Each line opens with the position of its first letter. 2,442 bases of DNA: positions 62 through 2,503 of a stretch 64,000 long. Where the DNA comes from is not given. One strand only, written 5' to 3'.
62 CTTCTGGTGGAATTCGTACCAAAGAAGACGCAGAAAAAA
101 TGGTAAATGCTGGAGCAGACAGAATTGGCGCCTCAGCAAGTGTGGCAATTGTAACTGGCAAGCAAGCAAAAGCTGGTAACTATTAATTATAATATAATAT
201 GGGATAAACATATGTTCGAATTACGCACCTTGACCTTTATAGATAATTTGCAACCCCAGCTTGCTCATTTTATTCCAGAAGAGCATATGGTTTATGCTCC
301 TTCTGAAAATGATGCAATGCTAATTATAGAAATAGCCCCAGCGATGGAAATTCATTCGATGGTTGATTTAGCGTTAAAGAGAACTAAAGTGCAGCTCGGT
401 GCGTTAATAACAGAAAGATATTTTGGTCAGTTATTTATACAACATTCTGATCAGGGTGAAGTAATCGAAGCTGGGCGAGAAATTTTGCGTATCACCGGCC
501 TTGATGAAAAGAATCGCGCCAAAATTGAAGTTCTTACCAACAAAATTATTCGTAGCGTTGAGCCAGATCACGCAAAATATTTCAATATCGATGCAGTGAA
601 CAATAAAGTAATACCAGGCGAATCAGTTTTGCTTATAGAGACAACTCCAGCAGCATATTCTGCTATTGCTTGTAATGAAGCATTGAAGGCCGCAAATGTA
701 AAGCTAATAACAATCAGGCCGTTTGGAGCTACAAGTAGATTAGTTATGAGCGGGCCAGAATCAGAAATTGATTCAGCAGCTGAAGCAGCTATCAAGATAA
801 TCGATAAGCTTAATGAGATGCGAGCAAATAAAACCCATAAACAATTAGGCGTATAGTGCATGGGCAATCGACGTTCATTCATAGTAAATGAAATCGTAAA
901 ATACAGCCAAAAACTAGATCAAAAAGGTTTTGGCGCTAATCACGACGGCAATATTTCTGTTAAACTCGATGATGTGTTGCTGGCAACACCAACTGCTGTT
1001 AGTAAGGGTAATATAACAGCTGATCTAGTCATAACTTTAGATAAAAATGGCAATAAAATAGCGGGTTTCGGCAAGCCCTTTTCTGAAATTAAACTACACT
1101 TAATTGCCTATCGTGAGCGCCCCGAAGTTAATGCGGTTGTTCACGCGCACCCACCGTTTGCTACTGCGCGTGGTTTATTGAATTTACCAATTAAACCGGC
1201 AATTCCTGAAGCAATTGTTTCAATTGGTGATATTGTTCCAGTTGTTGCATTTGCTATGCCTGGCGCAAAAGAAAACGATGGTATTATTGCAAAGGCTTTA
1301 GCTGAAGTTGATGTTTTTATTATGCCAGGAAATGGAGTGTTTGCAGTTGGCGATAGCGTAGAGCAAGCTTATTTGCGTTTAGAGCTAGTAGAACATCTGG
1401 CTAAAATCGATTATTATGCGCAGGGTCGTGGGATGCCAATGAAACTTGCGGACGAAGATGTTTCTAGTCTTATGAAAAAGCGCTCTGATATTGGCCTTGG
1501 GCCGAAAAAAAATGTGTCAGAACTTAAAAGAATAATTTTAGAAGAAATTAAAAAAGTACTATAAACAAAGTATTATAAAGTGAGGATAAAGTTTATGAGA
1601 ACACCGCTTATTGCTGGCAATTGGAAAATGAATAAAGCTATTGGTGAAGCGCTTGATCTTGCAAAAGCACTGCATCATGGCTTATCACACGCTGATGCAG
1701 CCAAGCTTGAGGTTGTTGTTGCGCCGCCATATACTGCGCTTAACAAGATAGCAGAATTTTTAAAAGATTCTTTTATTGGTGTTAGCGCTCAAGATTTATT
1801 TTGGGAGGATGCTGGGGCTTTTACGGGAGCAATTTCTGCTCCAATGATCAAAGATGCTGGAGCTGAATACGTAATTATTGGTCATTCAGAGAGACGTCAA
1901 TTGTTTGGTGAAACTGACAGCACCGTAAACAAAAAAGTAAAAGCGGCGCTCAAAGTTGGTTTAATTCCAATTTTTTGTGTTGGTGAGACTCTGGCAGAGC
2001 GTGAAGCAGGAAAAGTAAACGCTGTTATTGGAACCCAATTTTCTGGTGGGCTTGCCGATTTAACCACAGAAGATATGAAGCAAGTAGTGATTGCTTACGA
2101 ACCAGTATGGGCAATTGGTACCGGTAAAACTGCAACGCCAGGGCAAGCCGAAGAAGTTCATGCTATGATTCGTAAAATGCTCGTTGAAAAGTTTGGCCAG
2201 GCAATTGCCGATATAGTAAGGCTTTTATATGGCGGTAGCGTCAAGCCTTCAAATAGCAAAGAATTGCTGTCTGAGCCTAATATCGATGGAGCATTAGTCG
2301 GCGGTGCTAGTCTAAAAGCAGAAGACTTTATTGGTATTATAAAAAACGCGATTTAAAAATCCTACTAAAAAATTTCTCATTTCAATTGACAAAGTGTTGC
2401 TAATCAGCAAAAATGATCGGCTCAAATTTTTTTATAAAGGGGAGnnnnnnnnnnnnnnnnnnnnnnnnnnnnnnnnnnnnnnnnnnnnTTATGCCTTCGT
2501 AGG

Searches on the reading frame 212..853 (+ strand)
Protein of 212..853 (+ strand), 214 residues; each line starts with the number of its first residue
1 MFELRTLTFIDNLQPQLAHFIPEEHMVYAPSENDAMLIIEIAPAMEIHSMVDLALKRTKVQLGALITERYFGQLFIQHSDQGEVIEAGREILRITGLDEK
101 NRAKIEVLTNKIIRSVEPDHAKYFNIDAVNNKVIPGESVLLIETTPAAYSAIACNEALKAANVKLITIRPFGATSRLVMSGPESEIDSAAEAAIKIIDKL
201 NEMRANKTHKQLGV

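Call 34: search_protein_families(library=pfam, proteins=[window:212-853:+], max_evalue=0.00001)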
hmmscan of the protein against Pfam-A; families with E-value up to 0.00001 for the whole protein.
window:212-853:+ (214 aa): 1 family
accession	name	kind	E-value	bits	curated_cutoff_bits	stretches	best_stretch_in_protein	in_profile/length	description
PF00936.24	BMC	-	9.3e-11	42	24.5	1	141-200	4-63/75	BMC domain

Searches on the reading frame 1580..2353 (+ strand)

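Call 34: search_protein_families(library=pfam, proteins=[window:1580-2353:+], max_evalue=0.00001)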
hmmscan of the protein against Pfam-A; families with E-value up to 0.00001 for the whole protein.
window:1580-2353:+ (258 aa): 1 family
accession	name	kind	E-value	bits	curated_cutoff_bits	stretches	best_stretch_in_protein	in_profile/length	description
PF00121.24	TIM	-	1.6e-98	329.5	20.1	1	9-256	1-244/245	Triosephosphate isomerase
